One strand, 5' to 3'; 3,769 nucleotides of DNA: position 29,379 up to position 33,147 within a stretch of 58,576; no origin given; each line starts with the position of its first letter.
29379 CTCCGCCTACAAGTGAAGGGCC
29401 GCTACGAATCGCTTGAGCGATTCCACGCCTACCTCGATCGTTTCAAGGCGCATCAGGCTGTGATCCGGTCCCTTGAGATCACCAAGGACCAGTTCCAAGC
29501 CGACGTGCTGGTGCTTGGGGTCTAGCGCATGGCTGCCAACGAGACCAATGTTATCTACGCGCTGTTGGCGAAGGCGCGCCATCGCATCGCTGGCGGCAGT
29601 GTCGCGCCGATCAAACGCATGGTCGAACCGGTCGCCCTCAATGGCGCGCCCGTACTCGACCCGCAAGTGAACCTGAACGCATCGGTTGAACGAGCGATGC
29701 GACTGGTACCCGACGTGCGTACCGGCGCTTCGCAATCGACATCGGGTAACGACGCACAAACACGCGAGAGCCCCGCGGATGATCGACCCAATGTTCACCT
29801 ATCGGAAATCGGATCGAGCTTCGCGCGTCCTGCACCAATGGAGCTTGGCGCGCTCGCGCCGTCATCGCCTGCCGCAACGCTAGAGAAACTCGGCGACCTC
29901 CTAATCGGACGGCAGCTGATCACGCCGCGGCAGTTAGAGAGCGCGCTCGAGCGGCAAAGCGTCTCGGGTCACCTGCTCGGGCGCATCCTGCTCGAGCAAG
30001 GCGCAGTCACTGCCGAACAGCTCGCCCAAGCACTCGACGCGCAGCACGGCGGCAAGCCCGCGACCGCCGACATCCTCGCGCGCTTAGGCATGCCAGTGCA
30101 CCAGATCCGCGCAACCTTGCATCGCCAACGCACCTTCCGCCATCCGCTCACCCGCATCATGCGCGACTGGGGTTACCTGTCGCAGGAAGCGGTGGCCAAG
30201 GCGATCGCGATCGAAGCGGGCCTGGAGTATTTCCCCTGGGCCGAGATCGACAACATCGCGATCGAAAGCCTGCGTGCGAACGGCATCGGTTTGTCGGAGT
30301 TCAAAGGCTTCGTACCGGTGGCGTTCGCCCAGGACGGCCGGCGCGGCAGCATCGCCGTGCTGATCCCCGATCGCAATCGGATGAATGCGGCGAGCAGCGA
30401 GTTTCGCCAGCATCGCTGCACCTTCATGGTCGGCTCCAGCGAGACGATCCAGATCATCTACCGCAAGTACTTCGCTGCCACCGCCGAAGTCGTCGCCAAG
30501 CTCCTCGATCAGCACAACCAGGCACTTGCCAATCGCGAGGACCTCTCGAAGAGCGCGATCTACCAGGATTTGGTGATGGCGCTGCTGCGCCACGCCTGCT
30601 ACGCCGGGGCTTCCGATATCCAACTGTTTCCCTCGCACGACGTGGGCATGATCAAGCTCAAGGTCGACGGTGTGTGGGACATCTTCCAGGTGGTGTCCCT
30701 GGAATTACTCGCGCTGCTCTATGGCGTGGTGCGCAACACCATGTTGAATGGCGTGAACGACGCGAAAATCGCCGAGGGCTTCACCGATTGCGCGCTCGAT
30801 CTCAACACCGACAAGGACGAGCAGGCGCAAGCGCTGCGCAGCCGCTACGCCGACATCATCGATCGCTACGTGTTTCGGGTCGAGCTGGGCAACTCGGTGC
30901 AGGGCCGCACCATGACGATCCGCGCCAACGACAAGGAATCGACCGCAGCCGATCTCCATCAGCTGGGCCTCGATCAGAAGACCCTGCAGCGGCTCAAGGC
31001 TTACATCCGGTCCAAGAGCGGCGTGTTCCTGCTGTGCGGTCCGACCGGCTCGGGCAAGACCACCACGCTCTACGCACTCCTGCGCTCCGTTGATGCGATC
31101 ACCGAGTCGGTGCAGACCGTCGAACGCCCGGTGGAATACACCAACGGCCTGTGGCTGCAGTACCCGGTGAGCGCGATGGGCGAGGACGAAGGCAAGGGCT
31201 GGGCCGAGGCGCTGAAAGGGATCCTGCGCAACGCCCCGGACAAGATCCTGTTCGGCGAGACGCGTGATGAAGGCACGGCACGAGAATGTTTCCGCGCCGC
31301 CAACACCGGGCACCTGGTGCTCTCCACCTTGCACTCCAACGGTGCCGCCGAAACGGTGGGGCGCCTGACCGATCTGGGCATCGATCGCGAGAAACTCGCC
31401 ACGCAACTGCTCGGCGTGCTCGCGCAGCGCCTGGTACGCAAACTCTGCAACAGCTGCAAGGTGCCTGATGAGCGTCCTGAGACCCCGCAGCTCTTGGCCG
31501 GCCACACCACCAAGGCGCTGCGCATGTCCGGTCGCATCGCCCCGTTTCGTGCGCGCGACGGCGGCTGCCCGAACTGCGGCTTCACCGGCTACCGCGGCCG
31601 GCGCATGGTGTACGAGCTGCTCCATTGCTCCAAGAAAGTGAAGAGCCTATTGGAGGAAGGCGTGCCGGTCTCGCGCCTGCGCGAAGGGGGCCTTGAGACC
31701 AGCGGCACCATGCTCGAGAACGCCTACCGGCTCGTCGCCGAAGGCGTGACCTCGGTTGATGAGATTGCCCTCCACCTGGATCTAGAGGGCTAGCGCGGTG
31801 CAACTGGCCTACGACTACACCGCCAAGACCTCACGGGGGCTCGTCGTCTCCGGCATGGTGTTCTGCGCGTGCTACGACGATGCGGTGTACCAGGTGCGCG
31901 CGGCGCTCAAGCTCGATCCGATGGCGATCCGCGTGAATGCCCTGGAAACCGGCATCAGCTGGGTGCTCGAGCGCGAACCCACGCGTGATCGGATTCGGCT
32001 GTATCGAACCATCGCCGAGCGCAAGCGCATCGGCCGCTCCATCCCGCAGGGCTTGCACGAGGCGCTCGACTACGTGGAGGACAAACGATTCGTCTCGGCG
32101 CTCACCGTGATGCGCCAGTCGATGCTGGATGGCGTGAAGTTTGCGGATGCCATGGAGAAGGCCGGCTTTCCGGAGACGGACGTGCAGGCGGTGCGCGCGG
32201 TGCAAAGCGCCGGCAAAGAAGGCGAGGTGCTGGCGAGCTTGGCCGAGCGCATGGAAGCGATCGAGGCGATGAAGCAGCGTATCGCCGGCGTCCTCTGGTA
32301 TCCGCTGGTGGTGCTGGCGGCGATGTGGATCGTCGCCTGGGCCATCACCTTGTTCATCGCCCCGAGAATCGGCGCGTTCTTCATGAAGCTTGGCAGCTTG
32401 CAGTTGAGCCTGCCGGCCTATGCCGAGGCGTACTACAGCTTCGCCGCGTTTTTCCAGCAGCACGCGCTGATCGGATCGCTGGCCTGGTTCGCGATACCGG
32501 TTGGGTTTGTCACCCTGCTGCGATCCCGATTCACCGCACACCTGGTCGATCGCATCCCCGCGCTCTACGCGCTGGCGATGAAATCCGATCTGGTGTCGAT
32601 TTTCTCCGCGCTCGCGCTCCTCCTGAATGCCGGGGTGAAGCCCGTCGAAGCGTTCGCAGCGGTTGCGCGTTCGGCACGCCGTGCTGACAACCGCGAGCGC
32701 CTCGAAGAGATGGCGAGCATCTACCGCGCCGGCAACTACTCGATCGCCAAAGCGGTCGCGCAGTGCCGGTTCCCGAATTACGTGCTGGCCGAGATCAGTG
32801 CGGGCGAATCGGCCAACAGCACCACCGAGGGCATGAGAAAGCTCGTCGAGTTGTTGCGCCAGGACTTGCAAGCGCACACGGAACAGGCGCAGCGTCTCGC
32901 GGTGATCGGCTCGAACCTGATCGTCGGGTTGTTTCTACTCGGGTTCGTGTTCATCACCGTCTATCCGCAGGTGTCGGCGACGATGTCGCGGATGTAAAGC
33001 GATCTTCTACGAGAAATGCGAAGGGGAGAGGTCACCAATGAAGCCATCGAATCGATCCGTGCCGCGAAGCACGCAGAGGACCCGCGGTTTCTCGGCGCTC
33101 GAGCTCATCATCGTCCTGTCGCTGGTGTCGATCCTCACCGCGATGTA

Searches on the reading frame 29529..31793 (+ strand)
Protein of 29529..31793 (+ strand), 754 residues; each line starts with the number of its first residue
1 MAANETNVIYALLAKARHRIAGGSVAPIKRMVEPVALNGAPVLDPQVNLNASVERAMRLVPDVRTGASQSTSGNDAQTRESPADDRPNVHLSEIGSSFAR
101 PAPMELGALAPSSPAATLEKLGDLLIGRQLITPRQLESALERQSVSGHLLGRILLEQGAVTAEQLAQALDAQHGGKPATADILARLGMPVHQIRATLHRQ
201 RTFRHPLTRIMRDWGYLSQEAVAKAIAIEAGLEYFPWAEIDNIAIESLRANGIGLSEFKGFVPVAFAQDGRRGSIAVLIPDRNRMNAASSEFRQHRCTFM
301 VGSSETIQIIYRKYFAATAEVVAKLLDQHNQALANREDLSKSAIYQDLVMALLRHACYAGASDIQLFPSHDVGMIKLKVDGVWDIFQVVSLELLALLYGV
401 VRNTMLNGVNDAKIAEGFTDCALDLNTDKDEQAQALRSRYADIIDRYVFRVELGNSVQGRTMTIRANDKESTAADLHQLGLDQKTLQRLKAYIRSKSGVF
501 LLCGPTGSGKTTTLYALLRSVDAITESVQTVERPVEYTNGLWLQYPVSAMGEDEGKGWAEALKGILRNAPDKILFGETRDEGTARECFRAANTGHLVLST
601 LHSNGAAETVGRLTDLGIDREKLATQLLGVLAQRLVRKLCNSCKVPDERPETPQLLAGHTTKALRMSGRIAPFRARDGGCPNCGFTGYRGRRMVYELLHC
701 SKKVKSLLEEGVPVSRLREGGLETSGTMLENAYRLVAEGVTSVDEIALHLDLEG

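Call 13: search_protein_families(library=pfam, proteins=[window:29529-31793:+], max_evalue=0.01)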
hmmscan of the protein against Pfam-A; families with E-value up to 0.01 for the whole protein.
window:29529-31793:+ (754 aa): 6 families
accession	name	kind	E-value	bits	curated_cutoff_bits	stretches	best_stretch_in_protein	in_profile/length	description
PF00437.27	T2SSE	-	1.1e-67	228.7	24.9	1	342-746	5-368/370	Type II/IV secretion system protein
PF13401.12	AAA_22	-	0.0005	20.8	27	1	495-538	3-46/130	AAA domain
PF13476.12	AAA_23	-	0.00067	20.8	27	1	496-517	18-39/201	AAA domain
PF13555.12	AAA_29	-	0.003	17.7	27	0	495-517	20-42/61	P-loop containing region of AAA domain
PF25199.1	nSTAND_NTPase5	-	0.0079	16.5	34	0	480-517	23-61/145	Novel STAND NTPase 5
PF00005.33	ABC_tran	-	0.009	17.1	25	0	499-537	13-51/137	ABC transporter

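Call 98: search_dna_similar(query=window:29529-31793:+, collection=plasmids, mode=protein, max_evalue=1e-20, max_rows=15)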
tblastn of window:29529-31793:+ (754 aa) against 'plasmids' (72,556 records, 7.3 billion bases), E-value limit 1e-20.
Records with a match: 3258; places in all: 3330; records where one place covers at least 80% of the query: 1.
Best place of each record, by identity: <60% 3258.
By first word of the organism name: Escherichia 1903; Salmonella 468; Pseudomonas 181; Shigella 131; Ralstonia 116; Serratia 78; Klebsiella 69; Burkholderia 24; Cupriavidus 18; Xanthomonas 16; and 118 more.
By predicted mobility (MOB-suite, as given by PLSDB): conjugative 2279; non-mobilizable 740; mobilizable 239.
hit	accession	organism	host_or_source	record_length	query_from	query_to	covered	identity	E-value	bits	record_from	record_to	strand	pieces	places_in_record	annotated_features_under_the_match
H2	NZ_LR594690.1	Variovorax sp. WDL1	linuron-contaminated soil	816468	166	746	77%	41.1%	2e-125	421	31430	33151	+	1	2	ATPase, T2SS/T4P/T4SS family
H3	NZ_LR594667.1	Variovorax sp. SRS16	linuron-contaminated soil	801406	166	746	77%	40.9%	2e-124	417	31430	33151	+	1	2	ATPase, T2SS/T4P/T4SS family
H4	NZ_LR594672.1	Variovorax sp. PBL-E5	linuron-contaminated soil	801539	166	746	77%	40.9%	2e-124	417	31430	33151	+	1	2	ATPase, T2SS/T4P/T4SS family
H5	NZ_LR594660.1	Variovorax sp. PBL-H6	linuron-contaminated soil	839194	166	746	77%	40.9%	2e-124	417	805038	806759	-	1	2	ATPase, T2SS/T4P/T4SS family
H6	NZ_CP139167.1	Robbsia andropogonis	Areca catechu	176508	182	742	74%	37.2%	9e-99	342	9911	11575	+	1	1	ATPase, T2SS/T4P/T4SS family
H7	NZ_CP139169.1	Robbsia andropogonis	Areca catechu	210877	182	742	74%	37.2%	9e-99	342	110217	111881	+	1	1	ATPase, T2SS/T4P/T4SS family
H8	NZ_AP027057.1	Limnohabitans sp. TEGF004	water,lake surface water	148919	199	746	73%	37.6%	3e-100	347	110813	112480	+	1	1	ATPase, T2SS/T4P/T4SS family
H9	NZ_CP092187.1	Deinococcus sp. KNUC1210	Setaria viridis,cell ...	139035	136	746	81%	28.5%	3e-45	183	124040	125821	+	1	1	ATPase, T2SS/T4P/T4SS family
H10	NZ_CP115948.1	Ralstonia solanacearum MolK2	Musa sp.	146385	261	746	64%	33.1%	3e-48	192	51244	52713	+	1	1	gspE: type II secretion system ATPase GspE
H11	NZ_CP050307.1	Rhizobium lusitanum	Oxytropis pumilio,cell culture,root ...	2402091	193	754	75%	28.5%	1e-47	190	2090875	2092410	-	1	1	none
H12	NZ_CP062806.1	Cupriavidus basilensis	Cell culture,Sediment of a freshwater ...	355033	261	746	64%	32.5%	1e-46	187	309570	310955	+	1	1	gspE: type II secretion system ATPase GspE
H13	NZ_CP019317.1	Tateyamaria omphalii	Single cell,seawater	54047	262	745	64%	31.6%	1e-40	169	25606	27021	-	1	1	GspE/PulE family protein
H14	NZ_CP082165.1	Bradyrhizobium sp. 186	Acmispon strigosus,cell culture,root ...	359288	267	746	64%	31.7%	2e-39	165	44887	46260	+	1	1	GspE/PulE family protein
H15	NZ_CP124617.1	Tropicibacter oceani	pure culture,sediment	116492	259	745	65%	31.0%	6e-39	164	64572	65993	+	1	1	GspE/PulE family protein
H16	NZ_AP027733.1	Frondihabitans sucicola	cell culture,Sap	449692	230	747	69%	29.1%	4e-39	164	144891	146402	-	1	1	GspE/PulE family protein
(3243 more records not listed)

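Call 101: get_annotated_region(hit=H2, flank=14000)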
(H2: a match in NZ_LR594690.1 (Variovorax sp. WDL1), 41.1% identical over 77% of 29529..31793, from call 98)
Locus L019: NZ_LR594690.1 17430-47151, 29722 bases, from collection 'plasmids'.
description: Variovorax sp. WDL1 plasmid 2
organism: Variovorax sp. WDL1 (NCBI taxid 207745)
taxonomy: Bacteria; Pseudomonadota; Betaproteobacteria; Burkholderiales; Comamonadaceae; Variovorax; Variovorax sp. WDL1
host: -; source: linuron-contaminated soil; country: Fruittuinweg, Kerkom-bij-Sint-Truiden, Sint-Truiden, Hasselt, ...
typing (MOB-suite, as given by PLSDB): non-mobilizable
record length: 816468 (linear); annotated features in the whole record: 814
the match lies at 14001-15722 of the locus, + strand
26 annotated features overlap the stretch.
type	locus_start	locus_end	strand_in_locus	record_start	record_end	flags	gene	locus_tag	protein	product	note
CDS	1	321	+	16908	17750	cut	-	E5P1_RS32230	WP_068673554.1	DNA topoisomerase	GO:0006265 - DNA topological change [Evidence IEA]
CDS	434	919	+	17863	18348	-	-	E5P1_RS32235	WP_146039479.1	hypothetical protein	-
CDS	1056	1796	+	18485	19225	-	-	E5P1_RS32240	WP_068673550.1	hypothetical protein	-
CDS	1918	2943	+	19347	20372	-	traF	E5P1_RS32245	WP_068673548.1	conjugal transfer protein TraF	-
CDS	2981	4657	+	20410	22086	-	-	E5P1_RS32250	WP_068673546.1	conjugal transfer protein TraH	-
CDS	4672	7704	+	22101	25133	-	-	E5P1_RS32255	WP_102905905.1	conjugal transfer protein TraG N-terminal domain-containing protein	-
CDS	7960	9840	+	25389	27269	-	-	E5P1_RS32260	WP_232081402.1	hypothetical protein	-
CDS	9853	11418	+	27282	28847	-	-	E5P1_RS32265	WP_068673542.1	hypothetical protein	-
CDS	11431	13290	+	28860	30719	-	-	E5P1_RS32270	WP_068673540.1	hypothetical protein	-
CDS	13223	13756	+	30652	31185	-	-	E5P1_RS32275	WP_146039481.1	hypothetical protein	-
CDS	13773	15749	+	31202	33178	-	-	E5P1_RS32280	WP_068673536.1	ATPase, T2SS/T4P/T4SS family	-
CDS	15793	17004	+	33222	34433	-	-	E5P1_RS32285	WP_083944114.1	type II secretion system F family protein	-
CDS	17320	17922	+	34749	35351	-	-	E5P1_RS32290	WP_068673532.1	type II secretion system protein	-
CDS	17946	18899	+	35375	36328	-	-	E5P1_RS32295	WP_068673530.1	hypothetical protein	-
CDS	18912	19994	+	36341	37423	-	-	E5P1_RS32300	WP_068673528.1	PilT/PilU family type 4a pilus ATPase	GO:0043107 - type IV pilus-dependent motility [Evidence IEA]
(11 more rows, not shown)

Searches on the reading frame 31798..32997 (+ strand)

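Call 13: search_protein_families(library=pfam, proteins=[window:31798-32997:+], max_evalue=0.01)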
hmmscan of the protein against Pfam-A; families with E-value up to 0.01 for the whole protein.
window:31798-32997:+ (399 aa): 1 family
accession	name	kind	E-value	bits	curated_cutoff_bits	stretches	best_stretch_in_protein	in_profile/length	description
PF00482.28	T2SSF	-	7e-24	84.6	25.2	2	76-189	9-125/125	Type II secretion system (T2SS), protein F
